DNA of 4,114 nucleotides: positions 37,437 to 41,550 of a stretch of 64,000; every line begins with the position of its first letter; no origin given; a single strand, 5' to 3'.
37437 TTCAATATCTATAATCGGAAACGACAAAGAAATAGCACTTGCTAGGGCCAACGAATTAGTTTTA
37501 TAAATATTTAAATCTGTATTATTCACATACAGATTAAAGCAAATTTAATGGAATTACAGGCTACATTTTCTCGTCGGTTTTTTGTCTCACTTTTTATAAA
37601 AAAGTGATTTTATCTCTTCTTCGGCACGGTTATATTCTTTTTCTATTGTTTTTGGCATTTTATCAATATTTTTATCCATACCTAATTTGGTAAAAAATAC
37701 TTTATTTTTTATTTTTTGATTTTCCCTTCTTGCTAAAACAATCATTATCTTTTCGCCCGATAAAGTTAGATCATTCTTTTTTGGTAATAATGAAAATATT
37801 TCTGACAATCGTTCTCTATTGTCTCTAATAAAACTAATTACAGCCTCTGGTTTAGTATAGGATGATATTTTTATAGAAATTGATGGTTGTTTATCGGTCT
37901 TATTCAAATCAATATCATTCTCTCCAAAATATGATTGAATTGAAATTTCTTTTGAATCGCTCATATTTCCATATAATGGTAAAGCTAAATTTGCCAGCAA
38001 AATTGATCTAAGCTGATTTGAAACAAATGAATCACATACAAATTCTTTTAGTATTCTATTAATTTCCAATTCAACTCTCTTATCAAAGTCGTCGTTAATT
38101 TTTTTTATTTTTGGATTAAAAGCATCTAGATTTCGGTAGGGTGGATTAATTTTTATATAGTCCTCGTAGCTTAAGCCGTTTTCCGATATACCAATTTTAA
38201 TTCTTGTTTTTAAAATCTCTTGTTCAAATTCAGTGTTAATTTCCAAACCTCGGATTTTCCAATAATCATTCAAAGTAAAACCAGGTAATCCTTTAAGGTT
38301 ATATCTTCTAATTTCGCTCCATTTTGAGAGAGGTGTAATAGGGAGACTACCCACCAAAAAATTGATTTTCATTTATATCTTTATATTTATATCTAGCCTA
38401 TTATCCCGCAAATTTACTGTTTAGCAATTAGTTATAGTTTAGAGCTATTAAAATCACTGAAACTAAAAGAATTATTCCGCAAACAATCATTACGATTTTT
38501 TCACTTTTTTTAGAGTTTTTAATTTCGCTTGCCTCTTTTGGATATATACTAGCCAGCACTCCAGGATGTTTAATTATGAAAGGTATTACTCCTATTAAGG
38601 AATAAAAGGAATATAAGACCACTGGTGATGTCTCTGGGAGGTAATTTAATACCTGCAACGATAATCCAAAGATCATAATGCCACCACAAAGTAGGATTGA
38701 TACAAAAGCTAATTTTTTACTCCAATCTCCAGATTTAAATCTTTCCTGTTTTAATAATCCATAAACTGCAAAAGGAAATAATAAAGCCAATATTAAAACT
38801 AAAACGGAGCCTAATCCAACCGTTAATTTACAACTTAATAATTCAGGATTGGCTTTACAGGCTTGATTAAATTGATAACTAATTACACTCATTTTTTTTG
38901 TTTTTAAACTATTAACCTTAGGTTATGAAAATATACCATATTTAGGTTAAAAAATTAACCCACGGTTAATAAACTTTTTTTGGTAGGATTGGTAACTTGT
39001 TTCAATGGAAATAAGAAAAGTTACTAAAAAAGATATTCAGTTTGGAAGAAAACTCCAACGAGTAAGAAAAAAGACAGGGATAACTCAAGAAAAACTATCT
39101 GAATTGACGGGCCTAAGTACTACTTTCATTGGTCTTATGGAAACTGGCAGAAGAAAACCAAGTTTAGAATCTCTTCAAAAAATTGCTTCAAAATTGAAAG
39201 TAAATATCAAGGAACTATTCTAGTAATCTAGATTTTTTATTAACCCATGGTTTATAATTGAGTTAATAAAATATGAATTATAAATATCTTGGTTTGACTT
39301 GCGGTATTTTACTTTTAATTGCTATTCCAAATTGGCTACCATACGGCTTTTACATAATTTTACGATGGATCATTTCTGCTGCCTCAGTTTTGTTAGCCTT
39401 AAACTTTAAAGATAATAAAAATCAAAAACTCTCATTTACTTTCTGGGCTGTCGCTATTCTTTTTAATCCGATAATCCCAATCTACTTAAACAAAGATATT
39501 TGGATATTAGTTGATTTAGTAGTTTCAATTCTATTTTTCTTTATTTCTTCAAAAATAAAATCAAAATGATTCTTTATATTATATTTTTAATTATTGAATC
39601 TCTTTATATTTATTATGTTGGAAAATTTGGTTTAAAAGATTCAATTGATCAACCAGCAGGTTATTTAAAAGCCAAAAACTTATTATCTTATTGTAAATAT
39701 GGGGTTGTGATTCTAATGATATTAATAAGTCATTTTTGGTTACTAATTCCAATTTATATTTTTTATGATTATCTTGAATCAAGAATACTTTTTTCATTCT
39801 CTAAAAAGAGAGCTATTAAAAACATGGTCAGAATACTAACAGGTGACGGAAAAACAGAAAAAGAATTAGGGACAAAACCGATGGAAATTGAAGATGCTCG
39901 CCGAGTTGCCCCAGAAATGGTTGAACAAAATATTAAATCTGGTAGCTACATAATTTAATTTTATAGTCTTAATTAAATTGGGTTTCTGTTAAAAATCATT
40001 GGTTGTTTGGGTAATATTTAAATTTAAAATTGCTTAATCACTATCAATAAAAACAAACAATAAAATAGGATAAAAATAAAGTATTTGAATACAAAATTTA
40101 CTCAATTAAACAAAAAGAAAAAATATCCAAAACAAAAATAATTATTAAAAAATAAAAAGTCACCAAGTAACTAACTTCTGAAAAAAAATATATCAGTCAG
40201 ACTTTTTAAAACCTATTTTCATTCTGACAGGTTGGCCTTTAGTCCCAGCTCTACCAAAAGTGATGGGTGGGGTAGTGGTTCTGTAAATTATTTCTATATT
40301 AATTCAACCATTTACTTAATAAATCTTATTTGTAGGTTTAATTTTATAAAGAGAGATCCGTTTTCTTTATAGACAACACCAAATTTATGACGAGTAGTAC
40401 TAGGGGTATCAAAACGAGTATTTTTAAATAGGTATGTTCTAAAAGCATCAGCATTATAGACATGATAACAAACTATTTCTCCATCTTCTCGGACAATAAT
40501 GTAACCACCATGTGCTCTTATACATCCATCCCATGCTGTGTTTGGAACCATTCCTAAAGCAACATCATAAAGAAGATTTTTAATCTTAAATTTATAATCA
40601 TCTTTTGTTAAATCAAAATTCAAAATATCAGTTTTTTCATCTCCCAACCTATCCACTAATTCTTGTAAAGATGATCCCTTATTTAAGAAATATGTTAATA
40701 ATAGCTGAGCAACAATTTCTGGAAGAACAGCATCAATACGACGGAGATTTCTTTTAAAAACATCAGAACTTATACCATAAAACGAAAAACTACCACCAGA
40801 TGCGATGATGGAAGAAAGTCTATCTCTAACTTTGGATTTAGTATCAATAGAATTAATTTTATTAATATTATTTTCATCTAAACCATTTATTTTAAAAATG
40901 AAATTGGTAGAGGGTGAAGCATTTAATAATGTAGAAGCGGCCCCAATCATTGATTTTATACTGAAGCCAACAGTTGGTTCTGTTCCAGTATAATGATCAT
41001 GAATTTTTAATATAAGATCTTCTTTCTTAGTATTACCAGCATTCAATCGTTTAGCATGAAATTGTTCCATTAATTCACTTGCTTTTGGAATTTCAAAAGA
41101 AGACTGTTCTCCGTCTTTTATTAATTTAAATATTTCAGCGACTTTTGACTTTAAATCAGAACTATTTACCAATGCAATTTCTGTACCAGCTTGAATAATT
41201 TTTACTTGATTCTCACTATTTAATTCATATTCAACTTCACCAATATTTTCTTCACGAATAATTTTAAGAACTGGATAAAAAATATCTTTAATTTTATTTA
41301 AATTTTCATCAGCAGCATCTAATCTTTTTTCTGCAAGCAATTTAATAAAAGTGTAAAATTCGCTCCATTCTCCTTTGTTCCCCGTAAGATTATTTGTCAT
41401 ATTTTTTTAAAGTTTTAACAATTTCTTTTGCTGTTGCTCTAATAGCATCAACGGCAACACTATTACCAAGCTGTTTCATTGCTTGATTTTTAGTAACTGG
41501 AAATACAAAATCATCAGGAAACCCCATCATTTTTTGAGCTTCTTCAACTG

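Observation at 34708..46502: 11.8-kb serine-recombinase island splits an L,D-transpeptidase gene at a 4-bp GGAG core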

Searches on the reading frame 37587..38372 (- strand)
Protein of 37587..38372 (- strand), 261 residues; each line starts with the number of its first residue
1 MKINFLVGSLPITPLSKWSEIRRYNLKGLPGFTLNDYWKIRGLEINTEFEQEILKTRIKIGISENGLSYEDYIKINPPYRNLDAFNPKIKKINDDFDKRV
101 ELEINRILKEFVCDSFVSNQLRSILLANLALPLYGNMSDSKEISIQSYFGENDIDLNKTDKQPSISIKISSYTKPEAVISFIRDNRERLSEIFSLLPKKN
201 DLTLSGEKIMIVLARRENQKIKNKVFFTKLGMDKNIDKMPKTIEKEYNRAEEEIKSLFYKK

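Call 7: search_protein_families(library=pfam, max_evalue=0.01, proteins=[window:37587-38372:-])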
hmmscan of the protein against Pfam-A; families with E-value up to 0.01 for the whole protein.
window:37587-38372:- (261 aa): 0 families

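Call 9: search_protein_families(library=padloc, max_evalue=0.01, proteins=[window:37587-38372:-])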
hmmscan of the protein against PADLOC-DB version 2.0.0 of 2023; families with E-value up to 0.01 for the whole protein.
window:37587-38372:- (261 aa): 0 families

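Call 11: search_protein_families(library=phrogs, max_evalue=0.01, proteins=[window:37587-38372:-])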
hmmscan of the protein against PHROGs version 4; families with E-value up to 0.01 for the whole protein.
window:37587-38372:- (261 aa): 0 families

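Call 63: find_homologous_proteins(query=window:37587-38372:-, max_evalue=0.00001)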
Query window:37587-38372:- (261 aa): 3 proteins with E <= 0.00001 among 1254 candidates.
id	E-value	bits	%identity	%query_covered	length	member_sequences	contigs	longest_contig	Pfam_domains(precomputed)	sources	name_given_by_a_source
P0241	6.1e-160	548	100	98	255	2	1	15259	-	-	-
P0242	1.5e-79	285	55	100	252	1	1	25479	-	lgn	-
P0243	2.0e-60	222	48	100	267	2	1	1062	-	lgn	-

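Call 64: find_encoding_contigs(protein=P0241, flank=10000, max_places=6)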
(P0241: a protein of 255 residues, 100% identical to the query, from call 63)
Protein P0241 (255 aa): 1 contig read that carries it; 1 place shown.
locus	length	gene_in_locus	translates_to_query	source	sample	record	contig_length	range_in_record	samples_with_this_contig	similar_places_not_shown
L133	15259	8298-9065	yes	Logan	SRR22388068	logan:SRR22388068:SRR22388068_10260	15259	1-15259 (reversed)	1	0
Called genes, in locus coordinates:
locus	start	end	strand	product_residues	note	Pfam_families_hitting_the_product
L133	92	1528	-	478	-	PF02810:SEC-C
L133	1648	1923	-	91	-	-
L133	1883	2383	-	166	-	-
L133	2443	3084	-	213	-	PF13619:KTSC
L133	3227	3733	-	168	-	-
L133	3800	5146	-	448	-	-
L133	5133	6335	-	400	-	-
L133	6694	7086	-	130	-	-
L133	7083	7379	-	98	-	PF20619:DUF6804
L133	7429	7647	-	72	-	PF13560:HTH_31, PF12844:HTH_19, PF13443:HTH_26, PF01381:HTH_3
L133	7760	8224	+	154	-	-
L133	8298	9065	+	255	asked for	-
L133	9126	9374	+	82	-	PF18903:DUF5659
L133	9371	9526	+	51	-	-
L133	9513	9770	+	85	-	-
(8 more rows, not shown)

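Call 70: search_protein_families(library=ncbifam, max_evalue=0.01, proteins=[window:37587-38372:-])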
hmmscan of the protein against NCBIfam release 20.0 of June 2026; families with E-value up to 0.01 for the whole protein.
window:37587-38372:- (261 aa): 0 families

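Call 74: predict_structure(alignment_id=A3)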
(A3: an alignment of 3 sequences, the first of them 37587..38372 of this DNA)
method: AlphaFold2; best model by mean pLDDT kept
length: 261 residues; sequences in the alignment: 3
mean_pLDDT: 49.3   pTM: 0.36
mean pLDDT of the five models: 49.3, 46.4, 46.1, 46.1, 45.8
residues with pLDDT >= 90: 0; 70-90: 40; 50-70: 88; < 50: 133
segments of 3 or more residues with pLDDT < 50: 1-16, 27-47, 67-70, 75-83, 130-202, 257-261
pLDDT, mean of each block of 10 residues (from residue 1): 26 42 48 34 44 66 53 46 54 66 71 51 54 31 27 30 28 36 38 36 56 71 80 68 77 52 30
secondary structure, 60 per line:
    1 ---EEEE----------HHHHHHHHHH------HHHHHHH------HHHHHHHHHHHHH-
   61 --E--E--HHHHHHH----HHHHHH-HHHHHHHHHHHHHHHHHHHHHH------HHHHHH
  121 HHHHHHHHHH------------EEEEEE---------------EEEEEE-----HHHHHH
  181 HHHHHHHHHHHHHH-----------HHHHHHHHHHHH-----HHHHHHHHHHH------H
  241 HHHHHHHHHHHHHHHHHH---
elements in order: E4-7 H18-27 H34-40 H47-59 H69-75 H80-85 H87-108 H115-130 E143-148 E164-169 H175-194 H206-217 H223-233 H240-258

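Call 85: search_protein_representatives(alignment_id=A3)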
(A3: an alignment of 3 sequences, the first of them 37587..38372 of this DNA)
Query: 3 sequences, 261 profile positions. Proteins with E-value up to 0.001 (for the whole library): 69; up to 1e-10: 37; up to 1e-30: 10. The best 69 are listed.
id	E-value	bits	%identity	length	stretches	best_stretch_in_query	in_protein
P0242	1.2e-131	454.2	-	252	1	1-261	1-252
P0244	9.6e-75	267.7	-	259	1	1-261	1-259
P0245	2.8e-73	262.9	-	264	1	1-261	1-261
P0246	1.4e-57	211.4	-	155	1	1-169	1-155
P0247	2.2e-57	210.8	-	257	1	1-261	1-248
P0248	7.0e-53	196.0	-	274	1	1-261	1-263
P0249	2.7e-52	194.1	-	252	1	1-259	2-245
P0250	1.1e-45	172.4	-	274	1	1-231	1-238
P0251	7.2e-39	150.1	-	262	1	1-259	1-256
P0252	1.2e-32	129.7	-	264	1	1-248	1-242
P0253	1.5e-29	119.6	-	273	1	1-258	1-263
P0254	9.8e-27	110.3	-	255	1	1-257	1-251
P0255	5.1e-25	104.7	-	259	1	1-246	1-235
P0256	6.7e-23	97.7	-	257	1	1-256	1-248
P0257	2.0e-20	89.6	-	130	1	1-119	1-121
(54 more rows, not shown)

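Call 89: search_solved_structures(query=A4, max_evalue=1)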
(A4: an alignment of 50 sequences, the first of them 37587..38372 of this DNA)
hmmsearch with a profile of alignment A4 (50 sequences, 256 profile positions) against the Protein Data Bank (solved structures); distinct sequences matched with E-value up to 1: 4.
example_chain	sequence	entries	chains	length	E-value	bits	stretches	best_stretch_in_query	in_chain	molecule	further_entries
6qle_U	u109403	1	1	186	0.048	16.1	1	14-115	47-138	Inner kinetochore subunit AME1,Inner kinetochore subunit AME1,Inner kinetochore subunit AM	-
6qld_U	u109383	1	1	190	0.055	15.9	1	14-115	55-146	Inner kinetochore subunit AME1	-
3tl4_X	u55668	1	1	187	0.12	14.8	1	118-185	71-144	Glutaminyl-tRNA synthetase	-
7ao1_A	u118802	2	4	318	0.38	13.2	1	82-137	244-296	Cyclooctat-9-en-7-ol synthase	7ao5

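Call 90: search_protein_families(library=pfam, alignment_id=A4, max_evalue=0.01)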
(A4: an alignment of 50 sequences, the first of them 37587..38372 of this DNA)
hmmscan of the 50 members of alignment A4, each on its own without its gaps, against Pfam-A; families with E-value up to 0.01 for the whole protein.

A. member 1, window:37587-38372:- (261 aa): 0 families

B. families by the number of members that match (of 50 scanned): 8 families
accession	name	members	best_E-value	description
PF08281.18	Sigma70_r4_2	6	0.00032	Sigma-70, region 4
PF24625.1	DUF7626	2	0.004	Domain of unknown function (DUF7626)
PF08020.16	DUF1706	1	0.00031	Protein of unknown function (DUF1706)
PF18767.7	AID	1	0.0025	Activation induced deaminase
PF04545.22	Sigma70_r4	1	0.0035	Sigma-70, region 4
PF12873.12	DUF3825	1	0.0038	Domain of unknown function (DUF3825)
PF18052.6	Rx_N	1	0.0074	Rx N-terminal domain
PF05066.19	HARE-HTH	1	0.0081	HB1, ASXL, restriction endonuclease HTH domain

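Call 93: predict_structure(alignment_id=A4)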
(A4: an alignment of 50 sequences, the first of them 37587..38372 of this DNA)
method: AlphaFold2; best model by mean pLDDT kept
length: 261 residues; sequences in the alignment: 50
mean_pLDDT: 87.5   pTM: 0.69
mean pLDDT of the five models: 87.5, 86.3, 85.6, 83.2, 82.3
residues with pLDDT >= 90: 146; 70-90: 86; 50-70: 28; < 50: 1
segments of 3 or more residues with pLDDT < 50: none
pLDDT, mean of each block of 10 residues (from residue 1): 90 90 85 91 97 98 95 79 69 89 97 94 97 68 78 55 85 87 90 88 91 96 94 91 95 88 63
secondary structure, 60 per line:
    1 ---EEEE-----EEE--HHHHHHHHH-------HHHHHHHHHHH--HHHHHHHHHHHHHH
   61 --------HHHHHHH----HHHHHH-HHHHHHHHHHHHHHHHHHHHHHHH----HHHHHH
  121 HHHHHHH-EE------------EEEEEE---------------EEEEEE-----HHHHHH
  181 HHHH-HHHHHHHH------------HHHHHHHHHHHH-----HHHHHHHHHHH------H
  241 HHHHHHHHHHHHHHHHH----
elements in order: E4-7 E13-15 H18-26 H34-44 H47-60 H69-75 H80-85 H87-110 H115-127 E143-148 E164-169 H175-184 H186-193 H206-217 H223-233 H240-257

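Call 95: fold_search(model_id=the predicted structure, library=pdb)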
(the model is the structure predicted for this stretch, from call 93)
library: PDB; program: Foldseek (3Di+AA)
matches with E <= 10: 40; with E <= 0.001: 0
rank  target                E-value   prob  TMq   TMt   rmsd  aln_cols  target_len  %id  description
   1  8eup_v                8.2e-01  0.13  0.16  0.25  17.1       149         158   12  Ytm1 associated 60S nascent ribosome State 1A (released 2022-11-30)
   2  8esq_v                1.8e+00  0.09  0.16  0.24  16.0       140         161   14  Ytm1 associated nascent 60S ribosome State 2 (released 2022-11-30)
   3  2jes_A                2.6e+00  0.02  0.09  0.07  21.6       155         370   12  Portal protein (gp6) from bacteriophage SPP1 (released 2007-03-27)
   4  2q0o_A                2.7e+00  0.11  0.15  0.17  12.3       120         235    9  Crystal structure of an anti-activation complex in bacterial quorum sensing (released 2007-09-25)
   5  6tda_L                2.9e+00  0.01  0.10  0.05  62.8       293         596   12  Structure of SWI/SNF chromatin remodeler RSC bound to a nucleosome (released 2020-03-18)
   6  9dxh_A                3.0e+00  0.04  0.10  0.05  19.0       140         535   16  attPmm and attBmm bound serine integrase complex in the pre-rotation state (released 2026-01-21)
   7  4jn4_A                3.4e+00  0.05  0.10  0.07  17.4       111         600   13  Allosteric opening of the polypeptide-binding site when an Hsp70 binds ATP (released 2013-05-29)
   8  8v83_v                4.6e+00  0.12  0.20  0.32  16.5       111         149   15  60S ribosome biogenesis intermediate (Dbp10 pre-catalytic structure - Overall map) (released 2024-05-01)
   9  4ucd_B                4.8e+00  0.05  0.13  0.15  16.7       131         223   10  N-terminal globular domain of the RSV Nucleoprotein in complex with the Nucleoprotein Phosphoprotein interaction inhib (released 2015-08-19)
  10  1dky_A                5.1e+00  0.03  0.11  0.13  13.5       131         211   11  THE SUBSTRATE BINDING DOMAIN OF DNAK IN COMPLEX WITH A SUBSTRATE PEPTIDE, DETERMINED FROM TYPE 2 NATIVE CRYSTALS (released 1996-12-07)
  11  8agb_F                5.1e+00  0.02  0.10  0.10  16.4       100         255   14  Structure of yeast oligosaccharylransferase complex with lipid-linked oligosaccharide bound (released 2022-12-07)
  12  5owv_C                5.4e+00  0.01  0.10  0.05  44.5       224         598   11  An oligomerised bacterial dynamin pair provides a mechanism for the long-range sensing and tethering of membranes (released 2018-09-05)
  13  4uc7_A                5.7e+00  0.03  0.14  0.16  21.9       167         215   10  N-terminal globular domain of the RSV Nucleoprotein (released 2015-08-19)
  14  4uc9_C                6.4e+00  0.03  0.13  0.15  19.1       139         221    9  N-terminal globular domain of the RSV Nucleoprotein in complex with C- terminal dipeptide of the Phosphoprotein (released 2015-08-19)
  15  3gxx_C                6.8e+00  0.04  0.08  0.20  11.1        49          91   16  Structure of the SH2 domain of the Candida glabrata transcription elongation factor Spt6, crystal form B (released 2009-05-26)
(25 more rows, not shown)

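Call 97: fold_search(model_id=the predicted structure, library=viral)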
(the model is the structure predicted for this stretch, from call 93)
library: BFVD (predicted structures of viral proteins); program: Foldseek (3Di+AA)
matches with E <= 10: 149; with E <= 0.001: 0
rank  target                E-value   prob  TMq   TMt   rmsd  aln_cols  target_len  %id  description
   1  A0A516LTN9            3.8e-01  0.04  0.11  0.06  22.9       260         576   18  (no name in the UniProt tables at hand)
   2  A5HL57                6.0e-01  0.12  0.16  0.18  23.1       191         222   13  PfWMP3_06 [Phormidium phage Pf-WMP3]
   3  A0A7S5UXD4            6.4e-01  0.47  0.16  0.29  12.5        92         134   17  (no name in the UniProt tables at hand)
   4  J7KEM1                8.0e-01  0.51  0.18  0.19  12.5        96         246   12  Putative homing HNH endonuclease [Aeromonas phage Aes508]
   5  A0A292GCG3            9.0e-01  0.47  0.17  0.35  10.7        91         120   16  (no name in the UniProt tables at hand)
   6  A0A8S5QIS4            9.0e-01  0.16  0.15  0.25  18.5       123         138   14  Sigma70 [Siphoviridae sp. ctNs77]
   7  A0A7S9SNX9            9.5e-01  0.05  0.07  0.13  18.9        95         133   19  (no name in the UniProt tables at hand)
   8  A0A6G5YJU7            1.3e+00  0.09  0.13  0.14  15.1       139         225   14  (no name in the UniProt tables at hand)
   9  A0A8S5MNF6            1.4e+00  0.51  0.18  0.54  17.9        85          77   14  Uncharacterized protein [Myoviridae sp. ctI7W9]
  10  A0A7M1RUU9            1.4e+00  0.11  0.16  0.25  17.1       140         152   12  Uncharacterized protein [uncultured phage cr125_1]
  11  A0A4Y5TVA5            1.4e+00  0.10  0.18  0.12  17.3       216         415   13  RNA polymerase sigma factor [Vibrio phage VAP7]
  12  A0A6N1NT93            1.5e+00  0.02  0.09  0.10  24.1       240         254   13  Putative orfan [Tupanvirus soda lake]
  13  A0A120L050            1.6e+00  0.09  0.16  0.26  19.0       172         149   13  (no name in the UniProt tables at hand)
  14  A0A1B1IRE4            1.8e+00  0.11  0.12  0.15  10.8        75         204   19  (no name in the UniProt tables at hand)
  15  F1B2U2                1.9e+00  0.09  0.09  0.25  12.1        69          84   12  (no name in the UniProt tables at hand)
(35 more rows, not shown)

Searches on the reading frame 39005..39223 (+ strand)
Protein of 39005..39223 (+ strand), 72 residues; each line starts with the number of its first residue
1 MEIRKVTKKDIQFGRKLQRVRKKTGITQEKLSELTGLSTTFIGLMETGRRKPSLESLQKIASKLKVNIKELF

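Call 7: search_protein_families(library=pfam, max_evalue=0.01, proteins=[window:39005-39223:+])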
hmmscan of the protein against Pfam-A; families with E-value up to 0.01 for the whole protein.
window:39005-39223:+ (72 aa): 6 families
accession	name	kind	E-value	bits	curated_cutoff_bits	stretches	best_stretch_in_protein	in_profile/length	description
PF01381.28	HTH_3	-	4.4e-13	49.5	23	1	17-71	1-55/55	Helix-turn-helix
PF13560.12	HTH_31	-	2e-09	38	27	1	12-66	1-56/64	Helix-turn-helix domain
PF13443.12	HTH_26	-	1.3e-08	35.4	22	1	16-72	1-58/63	Cro/C1-type HTH DNA-binding domain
PF12844.13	HTH_19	-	2.3e-08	34.2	30.2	1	14-72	1-59/64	Helix-turn-helix domain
PF13413.12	HTH_25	-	0.00048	20.3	24.6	1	17-49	2-34/62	Helix-turn-helix domain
PF15731.11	MqsA_antitoxin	-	0.0054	17.3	30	1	3-58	60-115/131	Antitoxin component of bacterial toxin-antitoxin system, MqsA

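Call 9: search_protein_families(library=padloc, max_evalue=0.01, proteins=[window:39005-39223:+])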
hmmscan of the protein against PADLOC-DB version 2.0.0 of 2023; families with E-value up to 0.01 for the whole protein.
window:39005-39223:+ (72 aa): 26 families (the best 25 are shown)
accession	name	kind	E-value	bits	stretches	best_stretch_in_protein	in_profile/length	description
PDLC03665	Control_protein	-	2.5e-14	51.3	1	10-71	6-68/77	control protein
PDLC02926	HTH_VI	-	2.4e-13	48.2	1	13-71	2-60/92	-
PDLC04142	capH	-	1.9e-11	42.9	1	12-70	6-64/103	capH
PDLC03664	Control_protein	-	1.1e-10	39.9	1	11-72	12-73/74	control protein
PDLC03666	Control_protein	-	1.4e-10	39.5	1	12-72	6-66/77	control protein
PDLC03954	RmrA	-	9.1e-09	32.7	1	14-68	12-66/380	-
PDLC03951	RmrA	-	7.5e-08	29.7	1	14-68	10-64/400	-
PDLC03949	RmrA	-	9.2e-07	26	1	16-68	6-58/363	-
PDLC03952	RmrA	-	9.2e-07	26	1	14-68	24-78/395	-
PDLC03953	RmrA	-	3.8e-06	24.3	1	13-65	6-58/373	-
PDLC03947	RmrA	-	1e-05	22.6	1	6-66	5-65/383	-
PDLC03946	RmrA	-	2.9e-05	21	1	15-66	5-56/357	-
PDLC03671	Control_protein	-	4.3e-05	21.7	1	18-70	20-72/84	control protein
PDLC03944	RmrA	-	4.7e-05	20.6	1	14-66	8-60/384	-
PDLC03945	RmrA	-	0.00011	19.5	1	13-69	3-59/394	-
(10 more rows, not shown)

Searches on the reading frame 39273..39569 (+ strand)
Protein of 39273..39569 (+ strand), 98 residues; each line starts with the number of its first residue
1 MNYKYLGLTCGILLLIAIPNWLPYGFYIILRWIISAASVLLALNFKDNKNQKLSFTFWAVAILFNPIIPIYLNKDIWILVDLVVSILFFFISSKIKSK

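Call 8: search_protein_families(library=pfam, max_evalue=0.01, proteins=[window:39273-39569:+])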
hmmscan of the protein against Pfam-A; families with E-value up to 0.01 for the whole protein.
window:39273-39569:+ (98 aa): 1 family
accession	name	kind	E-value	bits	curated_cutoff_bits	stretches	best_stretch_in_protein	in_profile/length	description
PF20619.3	DUF6804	-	1.5e-22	80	27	1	5-90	4-88/91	Family of unknown function (DUF6804)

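Call 9: search_protein_families(library=padloc, max_evalue=0.01, proteins=[window:39273-39569:+])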
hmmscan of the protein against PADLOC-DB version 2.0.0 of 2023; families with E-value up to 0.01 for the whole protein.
window:39273-39569:+ (98 aa): 0 families

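Call 11: search_protein_families(library=phrogs, max_evalue=0.01, proteins=[window:39273-39569:+])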
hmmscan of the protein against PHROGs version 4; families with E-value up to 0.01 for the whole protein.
window:39273-39569:+ (98 aa): 0 families

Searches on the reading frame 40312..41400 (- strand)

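Call 8: search_protein_families(library=pfam, max_evalue=0.01, proteins=[window:40312-41400:-])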
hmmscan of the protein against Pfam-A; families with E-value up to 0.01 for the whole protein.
window:40312-41400:- (362 aa): 1 family
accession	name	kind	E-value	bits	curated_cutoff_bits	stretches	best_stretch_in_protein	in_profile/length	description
PF09561.16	RE_HpaII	-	2e-119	399.6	25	1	8-360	1-359/359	HpaII restriction endonuclease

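Call 10: search_protein_families(library=padloc, max_evalue=0.01, proteins=[window:40312-41400:-])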
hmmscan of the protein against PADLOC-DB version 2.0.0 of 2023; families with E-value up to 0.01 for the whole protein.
window:40312-41400:- (362 aa): 1 family
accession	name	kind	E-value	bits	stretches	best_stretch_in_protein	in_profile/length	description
PDLC03563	REase_II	-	3e-98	327.1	1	1-362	1-366/366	Type II restriction enzyme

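Call 70: search_protein_families(library=ncbifam, max_evalue=0.01, proteins=[window:40312-41400:-])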
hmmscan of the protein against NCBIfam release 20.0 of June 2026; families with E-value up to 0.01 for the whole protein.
window:40312-41400:- (362 aa): 0 families
